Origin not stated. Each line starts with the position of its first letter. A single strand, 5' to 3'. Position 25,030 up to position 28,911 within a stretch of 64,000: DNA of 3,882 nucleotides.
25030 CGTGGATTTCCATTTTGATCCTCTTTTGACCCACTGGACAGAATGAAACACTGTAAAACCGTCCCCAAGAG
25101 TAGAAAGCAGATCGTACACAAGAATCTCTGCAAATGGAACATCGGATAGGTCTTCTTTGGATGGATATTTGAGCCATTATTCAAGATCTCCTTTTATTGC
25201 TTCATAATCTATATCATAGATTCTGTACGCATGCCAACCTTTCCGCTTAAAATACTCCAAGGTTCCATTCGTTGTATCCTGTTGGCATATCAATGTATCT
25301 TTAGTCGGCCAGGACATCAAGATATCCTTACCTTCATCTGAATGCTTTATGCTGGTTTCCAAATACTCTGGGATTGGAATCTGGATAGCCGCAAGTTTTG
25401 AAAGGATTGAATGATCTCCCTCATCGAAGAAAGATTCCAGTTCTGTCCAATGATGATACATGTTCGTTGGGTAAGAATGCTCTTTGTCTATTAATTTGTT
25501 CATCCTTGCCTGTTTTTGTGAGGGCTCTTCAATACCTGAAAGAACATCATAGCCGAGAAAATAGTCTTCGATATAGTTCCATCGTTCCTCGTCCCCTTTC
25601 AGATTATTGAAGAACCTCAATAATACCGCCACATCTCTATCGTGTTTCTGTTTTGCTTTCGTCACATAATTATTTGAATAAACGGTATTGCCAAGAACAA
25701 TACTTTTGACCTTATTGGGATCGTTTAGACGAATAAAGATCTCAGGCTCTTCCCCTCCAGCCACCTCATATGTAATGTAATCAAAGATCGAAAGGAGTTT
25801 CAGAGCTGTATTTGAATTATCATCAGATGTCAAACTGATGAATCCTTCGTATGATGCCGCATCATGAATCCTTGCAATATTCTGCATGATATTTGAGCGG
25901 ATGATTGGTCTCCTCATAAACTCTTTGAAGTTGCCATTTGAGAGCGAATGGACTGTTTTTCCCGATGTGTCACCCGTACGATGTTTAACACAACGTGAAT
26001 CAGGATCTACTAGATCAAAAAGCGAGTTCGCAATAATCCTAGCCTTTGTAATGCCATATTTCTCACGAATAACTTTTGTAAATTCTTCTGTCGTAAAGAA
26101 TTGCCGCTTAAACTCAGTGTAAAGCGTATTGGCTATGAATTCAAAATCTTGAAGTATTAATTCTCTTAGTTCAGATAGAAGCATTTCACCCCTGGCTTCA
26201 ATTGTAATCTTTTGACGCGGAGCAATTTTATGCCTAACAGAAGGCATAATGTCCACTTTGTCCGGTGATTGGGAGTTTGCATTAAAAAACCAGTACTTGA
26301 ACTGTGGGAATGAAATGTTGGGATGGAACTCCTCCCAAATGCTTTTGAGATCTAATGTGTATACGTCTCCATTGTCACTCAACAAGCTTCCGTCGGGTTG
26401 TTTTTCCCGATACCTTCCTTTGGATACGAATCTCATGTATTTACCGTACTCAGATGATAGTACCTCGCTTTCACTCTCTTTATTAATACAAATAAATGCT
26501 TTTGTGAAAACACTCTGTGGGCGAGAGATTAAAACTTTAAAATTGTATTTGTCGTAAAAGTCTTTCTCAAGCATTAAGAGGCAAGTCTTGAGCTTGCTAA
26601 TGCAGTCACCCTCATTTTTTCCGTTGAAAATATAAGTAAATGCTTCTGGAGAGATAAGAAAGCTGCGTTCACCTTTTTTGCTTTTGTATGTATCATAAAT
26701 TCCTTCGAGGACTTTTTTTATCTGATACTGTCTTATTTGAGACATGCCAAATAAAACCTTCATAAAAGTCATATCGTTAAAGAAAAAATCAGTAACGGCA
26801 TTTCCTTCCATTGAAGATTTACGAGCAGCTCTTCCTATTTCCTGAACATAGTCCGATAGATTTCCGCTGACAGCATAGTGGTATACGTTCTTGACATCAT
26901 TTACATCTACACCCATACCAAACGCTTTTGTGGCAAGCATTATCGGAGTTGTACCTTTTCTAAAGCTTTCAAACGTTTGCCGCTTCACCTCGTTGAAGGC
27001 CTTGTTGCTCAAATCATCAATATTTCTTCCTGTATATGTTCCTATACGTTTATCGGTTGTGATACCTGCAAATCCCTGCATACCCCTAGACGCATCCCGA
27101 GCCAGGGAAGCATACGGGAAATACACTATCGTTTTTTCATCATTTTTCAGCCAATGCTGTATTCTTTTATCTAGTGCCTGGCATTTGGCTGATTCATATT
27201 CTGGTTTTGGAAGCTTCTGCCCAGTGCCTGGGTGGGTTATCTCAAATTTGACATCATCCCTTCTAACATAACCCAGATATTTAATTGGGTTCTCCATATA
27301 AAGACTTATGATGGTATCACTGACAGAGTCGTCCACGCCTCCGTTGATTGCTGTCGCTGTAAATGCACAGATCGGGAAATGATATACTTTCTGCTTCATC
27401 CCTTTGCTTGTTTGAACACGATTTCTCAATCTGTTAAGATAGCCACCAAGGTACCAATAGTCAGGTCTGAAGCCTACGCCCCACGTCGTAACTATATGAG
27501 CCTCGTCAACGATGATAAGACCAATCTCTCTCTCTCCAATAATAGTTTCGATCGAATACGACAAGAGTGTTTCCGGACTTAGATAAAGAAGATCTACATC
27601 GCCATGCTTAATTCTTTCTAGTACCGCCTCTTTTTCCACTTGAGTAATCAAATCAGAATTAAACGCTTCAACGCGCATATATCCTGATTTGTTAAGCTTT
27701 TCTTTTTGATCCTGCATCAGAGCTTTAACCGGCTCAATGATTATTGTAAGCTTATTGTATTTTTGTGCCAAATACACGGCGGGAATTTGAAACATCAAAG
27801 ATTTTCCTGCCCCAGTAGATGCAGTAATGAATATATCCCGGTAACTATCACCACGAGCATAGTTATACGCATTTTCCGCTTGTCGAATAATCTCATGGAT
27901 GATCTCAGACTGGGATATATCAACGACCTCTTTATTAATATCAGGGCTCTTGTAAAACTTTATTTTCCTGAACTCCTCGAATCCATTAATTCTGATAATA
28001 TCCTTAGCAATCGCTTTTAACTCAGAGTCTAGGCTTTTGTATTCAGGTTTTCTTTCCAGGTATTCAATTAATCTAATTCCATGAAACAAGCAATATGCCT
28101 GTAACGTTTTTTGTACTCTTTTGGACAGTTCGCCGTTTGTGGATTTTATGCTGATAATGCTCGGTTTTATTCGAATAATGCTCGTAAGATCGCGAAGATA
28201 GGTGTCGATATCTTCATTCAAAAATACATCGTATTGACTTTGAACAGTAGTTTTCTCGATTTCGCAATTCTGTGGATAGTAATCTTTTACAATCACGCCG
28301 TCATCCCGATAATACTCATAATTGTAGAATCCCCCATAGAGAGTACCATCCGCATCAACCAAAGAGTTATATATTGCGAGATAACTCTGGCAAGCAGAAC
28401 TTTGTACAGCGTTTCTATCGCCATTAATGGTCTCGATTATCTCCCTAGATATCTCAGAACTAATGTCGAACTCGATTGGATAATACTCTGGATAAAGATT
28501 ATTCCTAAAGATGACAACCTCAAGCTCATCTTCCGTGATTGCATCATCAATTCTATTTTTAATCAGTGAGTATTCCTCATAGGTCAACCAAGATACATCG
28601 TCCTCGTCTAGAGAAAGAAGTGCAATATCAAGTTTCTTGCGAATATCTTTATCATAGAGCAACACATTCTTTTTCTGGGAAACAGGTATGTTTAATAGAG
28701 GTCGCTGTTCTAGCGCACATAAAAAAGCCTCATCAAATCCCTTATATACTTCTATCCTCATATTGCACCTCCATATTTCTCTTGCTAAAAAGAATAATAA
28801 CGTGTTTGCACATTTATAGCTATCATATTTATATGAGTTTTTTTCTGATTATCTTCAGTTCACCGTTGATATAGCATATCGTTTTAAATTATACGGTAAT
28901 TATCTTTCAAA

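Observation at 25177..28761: Stand-alone 1194-aa RecQ-family helicase with about 300 aa N-terminal and about 545 aa C-terminal unassigned regions: candidate single-gene defence or anti-MGE system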

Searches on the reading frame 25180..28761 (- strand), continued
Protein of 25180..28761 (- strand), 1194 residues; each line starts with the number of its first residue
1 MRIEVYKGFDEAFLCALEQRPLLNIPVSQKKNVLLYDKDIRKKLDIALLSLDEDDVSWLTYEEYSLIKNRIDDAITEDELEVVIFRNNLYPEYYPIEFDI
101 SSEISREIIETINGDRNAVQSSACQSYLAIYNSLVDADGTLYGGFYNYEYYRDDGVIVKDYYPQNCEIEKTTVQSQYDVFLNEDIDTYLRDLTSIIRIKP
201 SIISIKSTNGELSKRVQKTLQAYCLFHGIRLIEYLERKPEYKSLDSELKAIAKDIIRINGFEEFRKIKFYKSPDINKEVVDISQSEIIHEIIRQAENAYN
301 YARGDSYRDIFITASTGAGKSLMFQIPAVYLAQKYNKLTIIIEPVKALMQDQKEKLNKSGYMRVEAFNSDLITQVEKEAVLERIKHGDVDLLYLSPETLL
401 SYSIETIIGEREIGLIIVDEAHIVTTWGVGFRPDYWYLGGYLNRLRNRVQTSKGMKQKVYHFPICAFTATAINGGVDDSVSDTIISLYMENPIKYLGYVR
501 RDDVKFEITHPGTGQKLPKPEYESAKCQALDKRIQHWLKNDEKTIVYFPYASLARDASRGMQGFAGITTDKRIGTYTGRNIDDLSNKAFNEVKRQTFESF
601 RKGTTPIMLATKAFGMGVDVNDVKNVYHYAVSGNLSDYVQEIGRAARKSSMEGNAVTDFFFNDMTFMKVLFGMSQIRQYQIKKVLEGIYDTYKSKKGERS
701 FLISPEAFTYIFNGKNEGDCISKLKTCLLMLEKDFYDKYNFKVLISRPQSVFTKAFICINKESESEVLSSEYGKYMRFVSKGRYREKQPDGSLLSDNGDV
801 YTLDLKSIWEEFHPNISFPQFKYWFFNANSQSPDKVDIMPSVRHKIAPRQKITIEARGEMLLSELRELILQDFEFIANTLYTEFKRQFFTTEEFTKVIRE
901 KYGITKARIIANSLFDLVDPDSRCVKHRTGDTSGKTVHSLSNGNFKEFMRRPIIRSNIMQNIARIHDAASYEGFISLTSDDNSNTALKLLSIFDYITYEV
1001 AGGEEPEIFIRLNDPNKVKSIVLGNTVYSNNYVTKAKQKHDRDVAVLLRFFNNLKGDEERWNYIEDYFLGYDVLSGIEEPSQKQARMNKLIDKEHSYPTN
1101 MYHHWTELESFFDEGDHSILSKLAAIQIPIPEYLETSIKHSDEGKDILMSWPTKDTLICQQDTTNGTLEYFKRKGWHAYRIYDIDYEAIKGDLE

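Call 102: find_encoding_contigs(protein=P0405, flank=5000, max_places=8)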
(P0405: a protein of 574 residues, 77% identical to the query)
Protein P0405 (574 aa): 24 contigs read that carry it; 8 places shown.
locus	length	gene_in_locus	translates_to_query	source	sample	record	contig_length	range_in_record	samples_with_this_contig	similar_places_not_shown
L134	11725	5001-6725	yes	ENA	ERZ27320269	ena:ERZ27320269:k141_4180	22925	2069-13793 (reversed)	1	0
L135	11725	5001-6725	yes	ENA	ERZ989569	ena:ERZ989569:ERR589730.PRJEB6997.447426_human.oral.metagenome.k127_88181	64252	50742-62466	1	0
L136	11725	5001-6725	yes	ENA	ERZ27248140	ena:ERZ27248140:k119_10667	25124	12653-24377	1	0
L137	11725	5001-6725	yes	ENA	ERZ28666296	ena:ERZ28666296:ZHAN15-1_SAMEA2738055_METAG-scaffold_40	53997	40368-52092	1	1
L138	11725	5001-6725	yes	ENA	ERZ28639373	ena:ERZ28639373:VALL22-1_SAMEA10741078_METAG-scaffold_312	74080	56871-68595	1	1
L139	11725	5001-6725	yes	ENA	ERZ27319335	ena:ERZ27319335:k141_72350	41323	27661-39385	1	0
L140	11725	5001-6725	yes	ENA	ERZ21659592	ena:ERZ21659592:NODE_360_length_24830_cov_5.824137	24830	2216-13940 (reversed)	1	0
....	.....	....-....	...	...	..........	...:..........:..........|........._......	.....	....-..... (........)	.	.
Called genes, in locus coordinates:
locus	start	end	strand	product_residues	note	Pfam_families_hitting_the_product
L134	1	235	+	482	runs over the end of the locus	-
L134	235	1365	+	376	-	-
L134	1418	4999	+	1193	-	PF00270:DEAD, PF04851:ResIII (weak), PF00271:Helicase_C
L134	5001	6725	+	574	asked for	PF13245:AAA_19 (faint), PF13604:AAA_30 (faint), PF01443:Viral_helicase1 (faint), PF09848:SLFN-g3_helicase, PF13361:UvrD_C (weak), PF13538:UvrD_C_2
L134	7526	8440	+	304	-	PF02445:NadA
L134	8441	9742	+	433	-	PF00890:FAD_binding_2, PF01266:DAO (weak), PF03486:HI0933_like (faint), PF07992:Pyr_redox_2 (faint)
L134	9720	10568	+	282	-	PF02749:QRPTase_N, PF01729:QRPTase_C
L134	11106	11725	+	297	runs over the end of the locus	PF02661:Fic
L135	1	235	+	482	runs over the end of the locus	-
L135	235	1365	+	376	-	-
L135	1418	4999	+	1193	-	PF00270:DEAD, PF04851:ResIII (weak), PF00271:Helicase_C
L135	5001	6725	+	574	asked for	PF13245:AAA_19 (faint), PF13604:AAA_30 (faint), PF01443:Viral_helicase1 (faint), PF09848:SLFN-g3_helicase, PF13361:UvrD_C (weak), PF13538:UvrD_C_2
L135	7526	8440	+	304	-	PF02445:NadA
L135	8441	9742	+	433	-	PF00890:FAD_binding_2, PF01266:DAO (weak), PF03486:HI0933_like (faint), PF07992:Pyr_redox_2 (faint)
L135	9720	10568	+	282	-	PF02749:QRPTase_N, PF01729:QRPTase_C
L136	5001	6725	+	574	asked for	PF13245:AAA_19 (faint), PF13604:AAA_30 (faint), PF01443:Viral_helicase1 (faint), PF09848:SLFN-g3_helicase, PF13361:UvrD_C (weak), PF13538:UvrD_C_2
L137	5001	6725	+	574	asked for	PF13245:AAA_19 (faint), PF13604:AAA_30 (faint), PF01443:Viral_helicase1 (faint), PF09848:SLFN-g3_helicase, PF13361:UvrD_C (weak), PF13538:UvrD_C_2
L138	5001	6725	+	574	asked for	PF13245:AAA_19 (faint), PF13604:AAA_30 (faint), PF01443:Viral_helicase1 (faint), PF09848:SLFN-g3_helicase, PF13361:UvrD_C (weak), PF13538:UvrD_C_2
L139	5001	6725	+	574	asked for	PF13245:AAA_19 (faint), PF13604:AAA_30 (faint), PF01443:Viral_helicase1 (faint), PF09848:SLFN-g3_helicase, PF13361:UvrD_C (weak), PF13538:UvrD_C_2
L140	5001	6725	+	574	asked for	PF13245:AAA_19 (faint), PF13604:AAA_30 (faint), PF01443:Viral_helicase1 (faint), PF09848:SLFN-g3_helicase, PF13361:UvrD_C (weak), PF13538:UvrD_C_2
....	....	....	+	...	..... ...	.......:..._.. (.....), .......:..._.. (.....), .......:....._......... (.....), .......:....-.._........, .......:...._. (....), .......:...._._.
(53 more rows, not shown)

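Call 103: find_encoding_contigs(protein=P0492, flank=6000, max_places=4)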
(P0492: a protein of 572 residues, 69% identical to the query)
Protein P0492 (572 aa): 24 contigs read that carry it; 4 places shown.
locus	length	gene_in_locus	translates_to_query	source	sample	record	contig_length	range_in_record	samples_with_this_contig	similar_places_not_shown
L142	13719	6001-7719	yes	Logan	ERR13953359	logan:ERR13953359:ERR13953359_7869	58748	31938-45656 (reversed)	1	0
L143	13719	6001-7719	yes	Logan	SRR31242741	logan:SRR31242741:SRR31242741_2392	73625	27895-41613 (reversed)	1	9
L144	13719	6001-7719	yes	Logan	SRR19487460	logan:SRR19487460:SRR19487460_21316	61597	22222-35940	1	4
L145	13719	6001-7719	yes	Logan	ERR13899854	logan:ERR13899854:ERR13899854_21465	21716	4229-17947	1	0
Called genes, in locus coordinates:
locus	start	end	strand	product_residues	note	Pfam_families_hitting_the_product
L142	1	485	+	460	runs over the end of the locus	PF05133:SPP1_portal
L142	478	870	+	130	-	-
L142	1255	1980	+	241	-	-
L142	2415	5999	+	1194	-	PF00270:DEAD, PF04851:ResIII, PF00271:Helicase_C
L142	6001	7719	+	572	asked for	PF08378:NERD (weak), PF04851:ResIII (weak), PF13604:AAA_30 (faint), PF09848:SLFN-g3_helicase (weak)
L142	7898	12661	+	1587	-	PF00270:DEAD, PF00271:Helicase_C, PF00580:UvrD-helicase, PF13245:AAA_19, PF13604:AAA_30, PF00580:UvrD-helicase, PF13361:UvrD_C, PF13538:UvrD_C_2, +5 more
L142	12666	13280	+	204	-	-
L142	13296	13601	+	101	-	-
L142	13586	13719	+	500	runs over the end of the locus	PF00270:DEAD, PF04851:ResIII, PF18766:SWI2_SNF2, PF00176:SNF2-rel_dom (weak), PF00271:Helicase_C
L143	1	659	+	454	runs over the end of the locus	PF05133:SPP1_portal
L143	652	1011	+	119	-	-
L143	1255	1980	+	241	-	-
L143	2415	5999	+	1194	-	PF00270:DEAD, PF04851:ResIII, PF00271:Helicase_C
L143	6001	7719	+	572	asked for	PF08378:NERD (weak), PF04851:ResIII (weak), PF13604:AAA_30 (faint), PF09848:SLFN-g3_helicase (weak)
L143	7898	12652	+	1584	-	PF00270:DEAD, PF00271:Helicase_C, PF00580:UvrD-helicase, PF13245:AAA_19, PF13604:AAA_30, PF13401:AAA_22, PF00580:UvrD-helicase, PF13361:UvrD_C, +5 more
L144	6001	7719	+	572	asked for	PF08378:NERD (weak), PF04851:ResIII (weak), PF13604:AAA_30 (faint), PF09848:SLFN-g3_helicase (weak)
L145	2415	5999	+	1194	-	PF00270:DEAD, PF04851:ResIII, PF00271:Helicase_C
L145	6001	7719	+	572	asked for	PF08378:NERD (weak), PF04851:ResIII (weak), PF13604:AAA_30 (faint), PF09848:SLFN-g3_helicase (weak)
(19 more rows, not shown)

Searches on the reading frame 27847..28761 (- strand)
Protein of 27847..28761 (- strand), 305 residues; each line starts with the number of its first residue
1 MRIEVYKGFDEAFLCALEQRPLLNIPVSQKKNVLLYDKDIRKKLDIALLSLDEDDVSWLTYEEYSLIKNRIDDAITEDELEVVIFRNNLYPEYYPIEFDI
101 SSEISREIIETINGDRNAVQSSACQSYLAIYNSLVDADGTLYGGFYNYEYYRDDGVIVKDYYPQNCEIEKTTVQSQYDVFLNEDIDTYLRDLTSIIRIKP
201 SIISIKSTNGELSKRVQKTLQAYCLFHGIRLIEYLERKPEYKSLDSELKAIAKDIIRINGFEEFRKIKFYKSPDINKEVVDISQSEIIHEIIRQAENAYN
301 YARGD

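Call 40: predict_structure(alignment_id=A2)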
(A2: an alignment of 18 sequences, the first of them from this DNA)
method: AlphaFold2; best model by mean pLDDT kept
length: 305 residues; sequences in the alignment: 18
mean_pLDDT: 83.4   pTM: 0.71
mean pLDDT of the five models: 83.4, 83.4, 81.3, 80.9, 77.7
residues with pLDDT >= 90: 170; 70-90: 79; 50-70: 35; < 50: 21
segments of 3 or more residues with pLDDT < 50: 238-240, 266-282
pLDDT, mean of each block of 10 residues (from residue 1): 96 95 95 92 94 94 94 91 95 92 92 78 92 91 85 79 87 88 90 93 90 91 94 69 67 72 51 38 57 71 58
secondary structure, 60 per line:
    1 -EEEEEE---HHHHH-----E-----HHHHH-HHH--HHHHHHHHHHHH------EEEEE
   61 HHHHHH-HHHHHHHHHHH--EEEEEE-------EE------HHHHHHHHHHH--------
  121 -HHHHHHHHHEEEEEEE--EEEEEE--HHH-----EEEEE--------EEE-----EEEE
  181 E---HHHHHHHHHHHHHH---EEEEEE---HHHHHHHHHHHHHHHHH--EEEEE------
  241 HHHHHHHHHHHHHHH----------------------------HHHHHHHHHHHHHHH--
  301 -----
elements in order: E2-7 H11-15 H27-31 H38-49 E56-60 H61-66 H68-78 E81-86 H102-112 H122-130 E131-137 E140-145 E156-160 E169-171 E177-181 H185-198 E202-207 H211-227 E230-234 H241-255 H284-298

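Call 45: fold_search(model_id=the predicted structure, library=pdb)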
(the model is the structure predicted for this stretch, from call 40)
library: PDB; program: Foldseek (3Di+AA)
matches with E <= 10: 658; with E <= 0.001: 0
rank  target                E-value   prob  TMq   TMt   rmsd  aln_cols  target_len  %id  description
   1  3tnl_A                4.8e-02  0.28  0.17  0.18  15.8       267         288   10  1.45 Angstrom Crystal Structure of Shikimate 5-dehydrogenase from Listeria monocytogenes in Complex with Shikimate and (released 2011-09-28)
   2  3toz_C                6.4e-02  0.25  0.18  0.19  15.9       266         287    9  2.2 Angstrom Crystal Structure of Shikimate 5-dehydrogenase from Listeria monocytogenes in Complex with NAD. (released 2011-09-21)
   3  5lb8_A                7.2e-02  0.33  0.26  0.21  17.7       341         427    9  Crystal structure of human RECQL5 helicase APO form. (released 2016-07-06)
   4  7dy2_J                9.2e-02  0.18  0.20  0.14  18.6       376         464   10  Crystal Structure of Cyanobacterial Circadian Clock Protein KaiC (released 2022-04-27)
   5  6pae_B                9.7e-02  0.09  0.14  0.14  18.6       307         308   10  Dickeya chrysanthemi complex with L-Asp at pH 5.6 (released 2019-09-04)
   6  1vi2_B                1.3e-01  0.18  0.18  0.19  15.9       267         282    8  Crystal structure of shikimate-5-dehydrogenase with NAD (released 2003-12-30)
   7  7dxq_F                1.3e-01  0.14  0.20  0.14  15.3       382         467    6  Crystal Structure of Cyanobacterial Circadian Clock Protein KaiC (released 2022-04-27)
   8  8zn5_K                1.3e-01  0.13  0.18  0.14  16.8       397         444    9  Crystal Structure of Designed Clock Protein KaiC (released 2025-04-16)
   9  7dy2_H                1.6e-01  0.16  0.21  0.15  16.6       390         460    8  Crystal Structure of Cyanobacterial Circadian Clock Protein KaiC (released 2022-04-27)
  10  7v3x_A                1.6e-01  0.13  0.19  0.14  15.8       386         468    8  Crystal Structure of Cyanobacterial Circadian Clock Protein KaiC (released 2022-04-27)
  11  8db3_B                1.6e-01  0.12  0.18  0.13  16.4       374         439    9  Crystal structure of KaiC with truncated C-terminal coiled-coil domain (released 2023-03-22)
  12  3toz_B                1.7e-01  0.16  0.17  0.18  15.7       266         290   10  2.2 Angstrom Crystal Structure of Shikimate 5-dehydrogenase from Listeria monocytogenes in Complex with NAD. (released 2011-09-21)
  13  7dxq_B                1.7e-01  0.12  0.19  0.14  16.3       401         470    7  Crystal Structure of Cyanobacterial Circadian Clock Protein KaiC (released 2022-04-27)
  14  3toz_D                1.8e-01  0.16  0.17  0.18  15.7       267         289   10  2.2 Angstrom Crystal Structure of Shikimate 5-dehydrogenase from Listeria monocytogenes in Complex with NAD. (released 2011-09-21)
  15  8zn6_D                1.8e-01  0.13  0.19  0.14  17.2       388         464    8  Crystal Structure of Designed Clock Protein KaiC (released 2025-04-16)
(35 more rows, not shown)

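Call 94: search_solved_structures(query=A2, max_evalue=5)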
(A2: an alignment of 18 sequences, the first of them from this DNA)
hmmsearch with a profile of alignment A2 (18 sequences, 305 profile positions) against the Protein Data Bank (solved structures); distinct sequences matched with E-value up to 5: 2.
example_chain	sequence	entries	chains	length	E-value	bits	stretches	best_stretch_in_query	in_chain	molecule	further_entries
6m24_A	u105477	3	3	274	0.92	11.9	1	89-160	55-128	RLA class I histocompatibility antigen, alpha chain 19-1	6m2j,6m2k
7nbu_l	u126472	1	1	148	2.5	10.5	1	72-128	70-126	50S ribosomal protein L16,50S ribosomal protein L31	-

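Call 97: fold_search(model_id=the predicted structure, library=viral)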
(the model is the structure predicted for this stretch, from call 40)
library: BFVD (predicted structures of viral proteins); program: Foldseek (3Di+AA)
matches with E <= 10: 335; with E <= 0.001: 0
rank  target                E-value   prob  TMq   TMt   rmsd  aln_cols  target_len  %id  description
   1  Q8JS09                6.0e-03  0.44  0.20  0.19  20.6       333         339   11  ODV-EC43 [Phthorimaea operculella granulovirus]
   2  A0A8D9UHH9            1.9e-02  0.33  0.14  0.13  14.0       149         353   12  Replicative DNA helicase [Bacteriophage sp.]
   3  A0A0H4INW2            2.1e-02  0.66  0.27  0.20  11.1       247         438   11  Uncharacterized protein [Pseudoalteromonas phage H101]
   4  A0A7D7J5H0            2.3e-02  0.30  0.18  0.19  20.2       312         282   11  (no name in the UniProt tables at hand)
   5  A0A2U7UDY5            4.7e-02  0.20  0.15  0.18  25.8       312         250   13  Swiss Army Knife RNA repair protein HAD domain-containing protein [Pandoravirus neocaledonia]
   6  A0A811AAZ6            5.6e-02  0.20  0.14  0.05  23.0       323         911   12  (no name in the UniProt tables at hand)
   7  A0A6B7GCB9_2          7.6e-02  0.08  0.14  0.07  21.8       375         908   10  Replicase polyprotein [Zostera virus T]
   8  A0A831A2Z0            8.5e-02  0.10  0.16  0.13  20.2       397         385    9  (no name in the UniProt tables at hand)
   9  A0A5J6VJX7            8.5e-02  0.07  0.12  0.09  20.4       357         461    8  Asteroid domain-containing protein [Megaviridae environmental sample]
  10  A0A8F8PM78            1.0e-01  0.07  0.11  0.06  23.9       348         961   10  AAA-ATPase, SpoVK/Ycf46/Vps4 family [Clandestinovirus]
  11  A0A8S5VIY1            1.4e-01  0.18  0.22  0.22  13.5       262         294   11  (no name in the UniProt tables at hand)
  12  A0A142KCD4            1.4e-01  0.15  0.21  0.15  16.3       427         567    7  DNA helicase [Gordonia phage Benczkowski14]
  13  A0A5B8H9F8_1          1.5e-01  0.08  0.15  0.07  20.3       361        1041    9  (+)RNA virus helicase C-terminal domain-containing protein [Rhizoctonia solani putative virus 2]
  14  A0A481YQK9            1.5e-01  0.09  0.14  0.09  15.9       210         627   12  Helicase ATP-binding domain-containing protein (Fragment) [Pithovirus LCDPAC01]
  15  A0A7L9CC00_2          1.6e-01  0.13  0.22  0.08  18.9       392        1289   11  Polyprotein [Olivavirus actinidiae]
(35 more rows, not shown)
